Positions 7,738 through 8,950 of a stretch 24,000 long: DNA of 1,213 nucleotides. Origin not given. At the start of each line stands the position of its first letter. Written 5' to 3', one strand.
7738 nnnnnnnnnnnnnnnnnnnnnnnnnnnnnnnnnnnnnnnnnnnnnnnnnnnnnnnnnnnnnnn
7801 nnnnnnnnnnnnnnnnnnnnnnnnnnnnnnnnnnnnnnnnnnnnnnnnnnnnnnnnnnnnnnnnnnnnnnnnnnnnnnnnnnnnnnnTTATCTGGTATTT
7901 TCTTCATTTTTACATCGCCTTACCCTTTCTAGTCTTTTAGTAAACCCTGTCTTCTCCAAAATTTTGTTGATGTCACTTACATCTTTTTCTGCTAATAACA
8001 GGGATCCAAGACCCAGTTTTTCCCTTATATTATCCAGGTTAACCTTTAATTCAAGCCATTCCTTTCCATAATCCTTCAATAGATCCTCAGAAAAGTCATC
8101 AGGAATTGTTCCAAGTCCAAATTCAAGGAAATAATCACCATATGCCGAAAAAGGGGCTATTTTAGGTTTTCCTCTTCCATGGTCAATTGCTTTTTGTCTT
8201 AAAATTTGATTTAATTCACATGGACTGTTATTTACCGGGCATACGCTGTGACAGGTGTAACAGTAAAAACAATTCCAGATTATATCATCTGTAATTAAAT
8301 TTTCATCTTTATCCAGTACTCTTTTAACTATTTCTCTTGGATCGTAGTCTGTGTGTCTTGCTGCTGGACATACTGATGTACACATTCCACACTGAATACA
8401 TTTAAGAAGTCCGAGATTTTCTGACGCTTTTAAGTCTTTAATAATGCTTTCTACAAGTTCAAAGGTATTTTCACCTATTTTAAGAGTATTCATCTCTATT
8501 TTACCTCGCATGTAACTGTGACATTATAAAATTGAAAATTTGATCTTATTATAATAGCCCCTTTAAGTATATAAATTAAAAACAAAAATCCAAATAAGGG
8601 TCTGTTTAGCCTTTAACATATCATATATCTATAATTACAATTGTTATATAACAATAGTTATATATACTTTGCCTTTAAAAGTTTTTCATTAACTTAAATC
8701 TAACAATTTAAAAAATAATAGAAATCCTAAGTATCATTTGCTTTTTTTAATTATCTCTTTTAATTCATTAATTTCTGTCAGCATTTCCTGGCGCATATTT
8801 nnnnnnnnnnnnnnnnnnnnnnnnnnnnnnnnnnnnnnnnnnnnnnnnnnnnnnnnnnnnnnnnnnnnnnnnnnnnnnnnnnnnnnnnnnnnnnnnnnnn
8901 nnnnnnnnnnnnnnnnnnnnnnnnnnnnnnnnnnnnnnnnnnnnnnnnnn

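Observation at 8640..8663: The same palindrome sits upstream of the atypical hdrC-hdrB-hdrA operon, linking it to the cysteine genes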

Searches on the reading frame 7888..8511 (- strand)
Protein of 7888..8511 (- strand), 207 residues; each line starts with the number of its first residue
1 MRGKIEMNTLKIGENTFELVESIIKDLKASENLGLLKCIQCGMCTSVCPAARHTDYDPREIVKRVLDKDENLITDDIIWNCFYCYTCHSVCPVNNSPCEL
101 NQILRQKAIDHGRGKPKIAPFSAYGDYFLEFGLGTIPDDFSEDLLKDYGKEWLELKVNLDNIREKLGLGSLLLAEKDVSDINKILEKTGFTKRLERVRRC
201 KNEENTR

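Call 6: search_protein_families(library=pfam, proteins=[window:7888-8511:-])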
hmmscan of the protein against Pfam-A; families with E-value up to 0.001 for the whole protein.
window:7888-8511:- (207 aa): 12 families
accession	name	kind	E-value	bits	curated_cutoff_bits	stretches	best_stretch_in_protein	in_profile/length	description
PF13183.11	Fer4_8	-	6e-13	49.6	27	1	35-94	2-67/68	4Fe-4S dicluster domain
PF13187.11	Fer4_9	-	2.6e-09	37.4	27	1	37-94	1-50/52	4Fe-4S dicluster domain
PF13534.11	Fer4_17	-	9.4e-09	36.1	22.2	1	37-93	1-58/61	4Fe-4S dicluster domain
PF13237.11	Fer4_10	-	2.1e-08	34.4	25.5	1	37-92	8-53/53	4Fe-4S dicluster domain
PF12838.12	Fer4_7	-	1.1e-07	32.6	27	1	37-94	1-51/52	4Fe-4S dicluster domain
PF13484.11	Fer4_16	-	1.3e-06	29.5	30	1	37-94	1-66/66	4Fe-4S double cluster binding domain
PF00037.32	Fer4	-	7.4e-06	26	21.1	0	37-50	7-20/24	4Fe-4S binding domain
PF12797.12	Fer4_2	-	4.8e-05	23.5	24.5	1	37-50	9-22/22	4Fe-4S binding domain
PF12800.12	Fer4_4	-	0.00012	22.5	24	0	37-50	3-16/17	4Fe-4S binding domain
PF25160.1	LdpA_Fe-S-bd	-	0.0002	21.5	27.6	0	37-52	27-42/49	LdpA Fe-S cluster-binding domain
PF14697.11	Fer4_21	-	0.00021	21.8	35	0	37-95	7-55/59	4Fe-4S dicluster domain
PF12837.12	Fer4_6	-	0.00046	20.5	25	1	37-50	8-21/24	4Fe-4S binding domain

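Call 11: search_protein_families(library=ncbifam, proteins=[window:7888-8511:-], max_evalue=0.001)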
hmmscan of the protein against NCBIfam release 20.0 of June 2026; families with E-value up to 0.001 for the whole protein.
window:7888-8511:- (207 aa): 26 families (the best 25 are shown)
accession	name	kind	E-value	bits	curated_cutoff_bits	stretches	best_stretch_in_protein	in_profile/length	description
NF041890.1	hdrC_Methbact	equivalog_domain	8.4e-92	306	270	1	9-199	2-192/192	ferredoxin:CoB-CoM heterodisulfide reductase subunit HdrC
NF041779.1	hetero_SS_HdrC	equivalog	1.7e-63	213.7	350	1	18-202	13-196/198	ferredoxin:CoB-CoM heterodisulfide reductase subunit HdrC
TIGR03290.1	CoB_CoM_SS_C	equivalog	7.1e-18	65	160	1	37-136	3-100/144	CoB--CoM heterodisulfide reductase subunit C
NF038018.1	qmoC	equivalog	3.5e-12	46.4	300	1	24-111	6-94/360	quinone-interacting membrane-bound oxidoreductase complex subunit QmoC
NF008369.0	PRK11168.1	equivalog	2e-07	30.2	278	1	34-110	9-89/401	anaerobic glycerol-3-phosphate dehydrogenase subunit C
NF004898.0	PRK06259.1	equivalog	3e-07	29.4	385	1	33-110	131-218/488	fumarate reductase (CoM/CoB) subunit TfrB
NF004914.0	PRK06273.1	equivalog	6.1e-07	29.4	163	1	17-94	31-108/167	ferredoxin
TIGR01945.1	rnfC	subfamily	1.2e-06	27.4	245.95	1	25-52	391-418/435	RnfABCDGE type electron transport complex subunit C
NF041837.1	rnfC_Methano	equivalog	1.8e-06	27.1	650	0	31-53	392-414/438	Rnf electron transport complex subunit RnfC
NF009226.0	PRK12576.1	equivalog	6.6e-06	25.7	344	1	37-106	155-235/317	succinate dehydrogenase/fumarate reductase iron-sulfur subunit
NF042909.1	FMH_DH_FwdF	exception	6.6e-06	25.4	375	1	37-94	139-193/336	tungsten-dependent formylmethanofuran dehydrogenase subunit FwdF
TIGR00384.1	dhsB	subfamily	8.6e-06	25.4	88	1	28-97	132-214/222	succinate dehydrogenase and fumarate reductase iron-sulfur protein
NF003454.1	PRK05035.1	equivalog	2.5e-05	23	345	0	25-50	395-420/556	electron transport complex subunit RsxC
TIGR01971.1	NuoI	subfamily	3.6e-05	23.4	113.05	1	32-94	39-96/121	NADH-quinone oxidoreductase, chain I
NF058577.1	FdxA_fam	equivalog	3.9e-05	23.7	65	0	37-50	37-50/52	4Fe-4S ferredoxin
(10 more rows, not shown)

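Call 29: find_related_loci(query=A2, collection=metagenome_contigs, flank=5000)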
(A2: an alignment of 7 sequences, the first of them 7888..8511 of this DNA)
Query A2 (207 aa) in metagenome_contigs; peptide patterns used: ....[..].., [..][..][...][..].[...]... (x = any residue, [..] = any of these).
600 stretches matched a pattern (row limit reached: there are more); 153 encode a relative of the query (tblastn E <= 1e-3); the best 80 are kept; 80 distinct loci.
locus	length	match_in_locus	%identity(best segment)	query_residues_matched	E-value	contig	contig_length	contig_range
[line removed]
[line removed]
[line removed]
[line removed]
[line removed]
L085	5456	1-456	100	56-207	2e-100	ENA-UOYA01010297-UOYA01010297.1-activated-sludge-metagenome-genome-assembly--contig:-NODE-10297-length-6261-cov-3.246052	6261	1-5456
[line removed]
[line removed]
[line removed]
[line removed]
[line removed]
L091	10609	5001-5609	57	7-205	8e-80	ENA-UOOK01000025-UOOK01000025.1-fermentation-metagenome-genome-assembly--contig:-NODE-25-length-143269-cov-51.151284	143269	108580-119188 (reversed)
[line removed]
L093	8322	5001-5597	56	1-199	4e-79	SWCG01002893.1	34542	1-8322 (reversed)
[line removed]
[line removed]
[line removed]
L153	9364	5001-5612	46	2-204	4e-59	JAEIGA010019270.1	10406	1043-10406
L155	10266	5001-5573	47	11-201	2e-58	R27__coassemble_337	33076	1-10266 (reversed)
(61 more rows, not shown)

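Call 33: search_protein_families(library=pfam, proteins=[L086:3919-4929:+, L086:2379-3752:+, L086:800-2206:+, L081:616-1632:+], max_evalue=0.1)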
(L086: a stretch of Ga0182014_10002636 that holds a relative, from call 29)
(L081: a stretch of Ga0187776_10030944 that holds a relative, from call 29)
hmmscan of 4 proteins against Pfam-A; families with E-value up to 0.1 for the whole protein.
L086:3919-4929:+ (336 aa): 5 families
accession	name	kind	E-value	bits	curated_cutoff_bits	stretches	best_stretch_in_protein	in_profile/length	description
PF00899.27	ThiF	-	1.5e-78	263.7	28.1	1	5-240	1-238/238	ThiF family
PF01488.26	Shikimate_DH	-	0.0024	18.4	24.3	1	20-68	8-56/138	Shikimate / quinate 5-dehydrogenase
PF03435.24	Sacchrp_dh_NADP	-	0.0025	18.6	25.1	1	28-142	2-95/129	Saccharopine dehydrogenase NADP binding domain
PF02558.23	ApbA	-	0.022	14.8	22.2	1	29-82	3-54/150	Ketopantoate reductase PanE/ApbA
PF10652.14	DUF2480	-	0.025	14.9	25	0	302-333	109-140/165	Protein of unknown function (DUF2480)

L086:2379-3752:+ (457 aa): 23 families
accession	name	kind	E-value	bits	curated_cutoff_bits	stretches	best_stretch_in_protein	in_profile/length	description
PF00732.25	GMC_oxred_N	-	7.6e-22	78.6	23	1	83-263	27-214/218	GMC oxidoreductase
PF05199.19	GMC_oxred_C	-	9.7e-10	39.6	24.6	1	379-429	83-139/139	GMC oxidoreductase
PF01266.30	DAO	-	4.8e-09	36.6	27.9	1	7-44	1-38/353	FAD dependent oxidoreductase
PF07992.20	Pyr_redox_2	-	7.9e-08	32.5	26.1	1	6-39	1-34/291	Pyridine nucleotide-disulphide oxidoreductase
PF00890.30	FAD_binding_2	-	1e-07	32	20.4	1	7-42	1-36/414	FAD binding domain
PF13738.12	Pyr_redox_3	-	1.3e-05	25.1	30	1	9-39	1-32/305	Pyridine nucleotide-disulphide oxidoreductase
PF13450.12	NAD_binding_8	-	1.7e-05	25.5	21.9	1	10-37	1-28/68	NAD(P)-binding Rossmann-like domain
PF03486.20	HI0933_like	-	2.9e-05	24.1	50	1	7-38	2-33/244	HI0933-like protein Rossmann domain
PF01946.23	Thi4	-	0.0002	21.1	26.2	1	4-36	16-49/235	Thi4 family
PF13187.11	Fer4_9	-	0.00021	21.7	27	0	161-181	34-50/52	4Fe-4S dicluster domain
PF01494.25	FAD_binding_3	-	0.0013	18.5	22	1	6-37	2-33/349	FAD binding domain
PF00037.32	Fer4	-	0.0021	18.3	21.1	1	163-182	3-22/24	4Fe-4S binding domain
PF05834.18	Lycopene_cycl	-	0.0024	17.4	23.4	1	7-38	1-34/380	Lycopene cyclase protein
PF12797.12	Fer4_2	-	0.0056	17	24.5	1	161-178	3-20/22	4Fe-4S binding domain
PF13237.11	Fer4_10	-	0.0061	16.9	25.5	1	162-180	3-23/53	4Fe-4S dicluster domain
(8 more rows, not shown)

L086:800-2206:+ (468 aa): 7 families
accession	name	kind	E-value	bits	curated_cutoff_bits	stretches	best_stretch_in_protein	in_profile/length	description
PF01406.26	tRNA-synt_1e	-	2.6e-119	398.5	27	1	25-319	2-299/301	tRNA synthetases class I (C) catalytic domain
PF09334.17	tRNA-synt_1g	-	9.5e-20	71.1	20.1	2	44-144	12-113/391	tRNA synthetases class I (M)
PF09190.17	DALR_2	-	8.5e-15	55.5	22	1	362-418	2-56/57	DALR domain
PF00133.28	tRNA-synt_1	-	7.7e-10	38.5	22.7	1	224-311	326-413/414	tRNA synthetases class I (I, L, M and V)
PF01921.24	tRNA-synt_1f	-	1.8e-06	27.6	27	1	267-321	276-330/360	tRNA synthetases class I (K)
PF00749.27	tRNA-synt_1c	-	0.0012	18.3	23.4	1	94-148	44-98/314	tRNA synthetases class I (E and Q), catalytic domain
PF00750.26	tRNA-synt_1d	-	0.011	15.1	23.3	1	18-79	6-68/349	tRNA synthetases class I (R), catalytic domain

L081:616-1632:+ (338 aa): 10 families
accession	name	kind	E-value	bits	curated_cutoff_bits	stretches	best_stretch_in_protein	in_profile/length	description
PF00899.27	ThiF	-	5.7e-78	261.8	28.1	1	5-242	1-238/238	ThiF family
PF01488.26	Shikimate_DH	-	0.00014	22.4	24.3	1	20-71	8-59/138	Shikimate / quinate 5-dehydrogenase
PF03435.24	Sacchrp_dh_NADP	-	0.0013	19.5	25.1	1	27-143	1-96/129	Saccharopine dehydrogenase NADP binding domain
PF02558.23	ApbA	-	0.0047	17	22.2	1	27-69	1-41/150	Ketopantoate reductase PanE/ApbA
PF01262.27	AlaDh_PNT_C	-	0.0063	16.4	23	1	24-119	28-97/214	Alanine dehydrogenase/PNT, C-terminal domain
PF01266.30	DAO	-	0.019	15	27.9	1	27-57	2-31/353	FAD dependent oxidoreductase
PF02254.24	TrkA_N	-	0.047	14.5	23.8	1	27-68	1-41/116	TrkA-N domain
PF10652.14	DUF2480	-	0.055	13.8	25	0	217-335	24-140/165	Protein of unknown function (DUF2480)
PF13241.12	NAD_binding_7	-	0.089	13.8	22.1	0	24-139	7-86/104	Putative NAD(P)-binding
PF01494.25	FAD_binding_3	-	0.094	12.4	22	0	26-56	3-32/349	FAD binding domain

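Call 68: search_protein_families(library=pfam, proteins=[L153:3749-5002:+, L144:2267-3598:+, L155:2895-3668:+, L137:2221-3735:+, L137:178-2109:+], max_evalue=0.001)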
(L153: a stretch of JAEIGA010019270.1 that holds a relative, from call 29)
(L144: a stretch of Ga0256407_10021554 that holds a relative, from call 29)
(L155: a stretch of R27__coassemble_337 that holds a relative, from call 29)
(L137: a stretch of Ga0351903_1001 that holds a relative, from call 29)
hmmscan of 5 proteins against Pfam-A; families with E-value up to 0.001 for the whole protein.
L153:3749-5002:+ (417 aa): 4 families
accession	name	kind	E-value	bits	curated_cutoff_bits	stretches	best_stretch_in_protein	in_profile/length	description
PF01837.22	HcyBio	-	3.1e-94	316.2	26.2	1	19-417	1-349/349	Homocysteine biosynthesis enzyme, sulfur-incorporation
PF25160.1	LdpA_Fe-S-bd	-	6.9e-05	23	27.6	1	335-369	9-43/49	LdpA Fe-S cluster-binding domain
PF00037.32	Fer4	-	0.00014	22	21.1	0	349-368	3-22/24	4Fe-4S binding domain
PF12838.12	Fer4_7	-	0.00036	21.4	27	0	354-373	2-21/52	4Fe-4S dicluster domain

L144:2267-3598:+ (443 aa): 7 families
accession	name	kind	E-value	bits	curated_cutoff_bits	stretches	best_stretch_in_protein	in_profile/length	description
PF01837.22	HcyBio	-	9.5e-97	324.5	26.2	1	45-443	1-349/349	Homocysteine biosynthesis enzyme, sulfur-incorporation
PF25160.1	LdpA_Fe-S-bd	-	6.4e-07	29.5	27.6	1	361-397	9-45/49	LdpA Fe-S cluster-binding domain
PF00037.32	Fer4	-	5.6e-05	23.2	21.1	0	376-392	4-20/24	4Fe-4S binding domain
PF12797.12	Fer4_2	-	6.3e-05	23.1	24.5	0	376-391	6-21/22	4Fe-4S binding domain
PF12838.12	Fer4_7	-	6.4e-05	23.8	27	0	379-399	1-21/52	4Fe-4S dicluster domain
PF14697.11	Fer4_21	-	0.00046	20.7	35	0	376-400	4-28/59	4Fe-4S dicluster domain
PF12837.12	Fer4_6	-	0.00056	20.2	25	0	346-370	2-24/24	4Fe-4S binding domain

L155:2895-3668:+ (257 aa): 1 family
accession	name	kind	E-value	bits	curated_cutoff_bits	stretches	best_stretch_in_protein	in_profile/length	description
PF02679.21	ComA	-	6.2e-95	317.7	25.2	1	10-251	2-243/243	(2R)-phospho-3-sulfolactate synthase (ComA)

L137:2221-3735:+ (504 aa): 9 families
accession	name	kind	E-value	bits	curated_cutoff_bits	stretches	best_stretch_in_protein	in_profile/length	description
PF00732.25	GMC_oxred_N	-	2.6e-22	80.2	23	1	116-304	15-214/218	GMC oxidoreductase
PF07992.20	Pyr_redox_2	-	6.7e-11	42.6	26.1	1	23-116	2-77/291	Pyridine nucleotide-disulphide oxidoreductase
PF05199.19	GMC_oxred_C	-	1.1e-10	42.7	24.6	1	427-476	84-139/139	GMC oxidoreductase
PF01266.30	DAO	-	1.3e-09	38.5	27.9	1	231-289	155-209/353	FAD dependent oxidoreductase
PF00890.30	FAD_binding_2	-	1.1e-06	28.5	20.4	0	231-289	148-207/414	FAD binding domain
PF13187.11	Fer4_9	-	0.00062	20.2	27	0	136-224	1-51/52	4Fe-4S dicluster domain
PF13450.12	NAD_binding_8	-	0.00069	20.3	21.9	0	26-55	1-30/68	NAD(P)-binding Rossmann-like domain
PF13237.11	Fer4_10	-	0.00075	19.8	25.5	0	204-221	3-21/53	4Fe-4S dicluster domain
PF00037.32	Fer4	-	0.00078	19.6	21.1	1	205-224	3-22/24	4Fe-4S binding domain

L137:178-2109:+ (643 aa): 2 families
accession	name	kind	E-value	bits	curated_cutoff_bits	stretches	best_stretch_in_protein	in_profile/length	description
PF00122.25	E1-E2_ATPase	-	9.7e-56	188.6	28.1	1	119-300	1-181/181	E1-E2 ATPase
PF00702.32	Hydrolase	-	2.6e-32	113.2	26.4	1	316-548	1-189/191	haloacid dehalogenase-like hydrolase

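Call 85: search_protein_families(library=ncbifam, proteins=[L086:2379-3752:+, L086:3919-4929:+, L153:3749-5002:+], max_evalue=1e-10)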
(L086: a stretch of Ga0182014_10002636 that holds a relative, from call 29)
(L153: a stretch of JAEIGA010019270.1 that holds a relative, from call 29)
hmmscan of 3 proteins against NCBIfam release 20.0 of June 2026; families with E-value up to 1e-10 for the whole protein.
L086:2379-3752:+ (457 aa): 5 families
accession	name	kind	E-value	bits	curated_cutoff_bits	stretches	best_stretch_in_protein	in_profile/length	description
NF002550.0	PRK02106.1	subfamily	2.6e-16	59.2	605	0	200-256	218-274/563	choline dehydrogenase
TIGR04542.1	GMC_mycofac_2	equivalog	9.1e-16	57.9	400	0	7-257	1-240/425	mycofactocin system GMC family oxidoreductase MftG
TIGR03970.1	mycofact_MftG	equivalog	2.8e-14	53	387.45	0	203-255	215-266/487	mycofactocin dehydrogenase MftG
NF038210.1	GMC_mycofac_3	equivalog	8.2e-13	48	300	0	332-439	313-415/418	mycofactocin system GMC family oxidoreductase MftG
NF053717.1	VnlPnlRedVprA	equivalog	4.1e-11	42.4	600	0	3-61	4-61/481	vinyl phenol reductase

L086:3919-4929:+ (336 aa): 18 families
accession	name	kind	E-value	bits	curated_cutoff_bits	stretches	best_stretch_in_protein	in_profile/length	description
NF009123.0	PRK12475.1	subfamily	2.5e-103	345.9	510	1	1-335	1-338/338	MoeB/ThiF family adenylyltransferase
TIGR02356.1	adenyl_thiF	equivalog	4.9e-73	244.8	275.25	1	4-205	1-203/203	thiazole biosynthesis adenylyltransferase ThiF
NF006444.0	PRK08762.1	equivalog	4.1e-70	236.4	449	1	3-246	126-372/387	molybdopterin-synthase adenylyltransferase MoeB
NF047750.1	SAMPActivE1UbaA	equivalog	8.1e-66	222.1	450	1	2-249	10-256/270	SAMP-activating enzyme E1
NF004281.0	PRK05690.1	subfamily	6.7e-59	199.1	266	1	3-242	11-249/250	molybdopterin-synthase adenylyltransferase MoeB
NF005902.0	PRK07878.1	equivalog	1.8e-52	178.6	647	1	3-240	21-262/392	adenylyltransferase/sulfurtransferase MoeZ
NF005646.0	PRK07411.1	equivalog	2.1e-52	178.6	633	1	2-239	16-253/390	molybdopterin-synthase adenylyltransferase MoeB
NF004111.0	PRK05600.1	equivalog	5.7e-50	170.5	437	1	4-283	21-305/371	ThiF family adenylyltransferase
TIGR02355.1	moeB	equivalog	1e-49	169.1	376.55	1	4-241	4-240/240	molybdopterin-synthase adenylyltransferase MoeB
NF006204.0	PRK08328.1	equivalog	1.2e-42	146.1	339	1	3-231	8-230/231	hypothetical protein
NF006395.0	PRK08644.1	equivalog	3.7e-28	98.6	159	1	8-153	14-158/215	sulfur carrier protein ThiS adenylyltransferase ThiF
TIGR02354.1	thiF_fam2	equivalog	1.9e-24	86.6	152.2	1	10-137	7-133/200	thiamine biosynthesis protein ThiF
TIGR01408.1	Ube1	subfamily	2.2e-23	81.9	750.05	1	4-160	401-564/1008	ubiquitin-activating enzyme E1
NF006077.0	PRK08223.1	equivalog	4.4e-23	81.7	266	1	14-160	18-166/296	hypothetical protein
NF058523.1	6A-MBL_cap2_3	equivalog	3.5e-19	68.8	320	1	23-122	297-399/665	anti-phage 6A-MBL system cap2_3 protein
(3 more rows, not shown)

L153:3749-5002:+ (417 aa): 1 family
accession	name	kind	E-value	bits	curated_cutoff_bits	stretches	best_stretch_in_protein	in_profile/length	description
TIGR03287.1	methan_mark_16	hypoth_equivalog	1.3e-160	534.1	363.95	1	21-417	1-391/391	methanogenesis marker 16 metalloprotein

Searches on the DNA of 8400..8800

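Call 63: search_rna_families(source=window, start=8400, end=8800, threshold=evalue, max_evalue=1)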
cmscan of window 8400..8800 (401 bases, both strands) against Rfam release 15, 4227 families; matches with E-value up to 1: 1.
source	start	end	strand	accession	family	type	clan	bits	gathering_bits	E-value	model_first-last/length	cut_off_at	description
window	8680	8707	+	RF01072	TMV_UPD-PK3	Cis-reg;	-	13.9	34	0.7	1-31/31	no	Pseudoknot of upstream pseudoknot domain (UPD) of the 3'UTR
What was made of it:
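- Call 63: no Rfam match.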
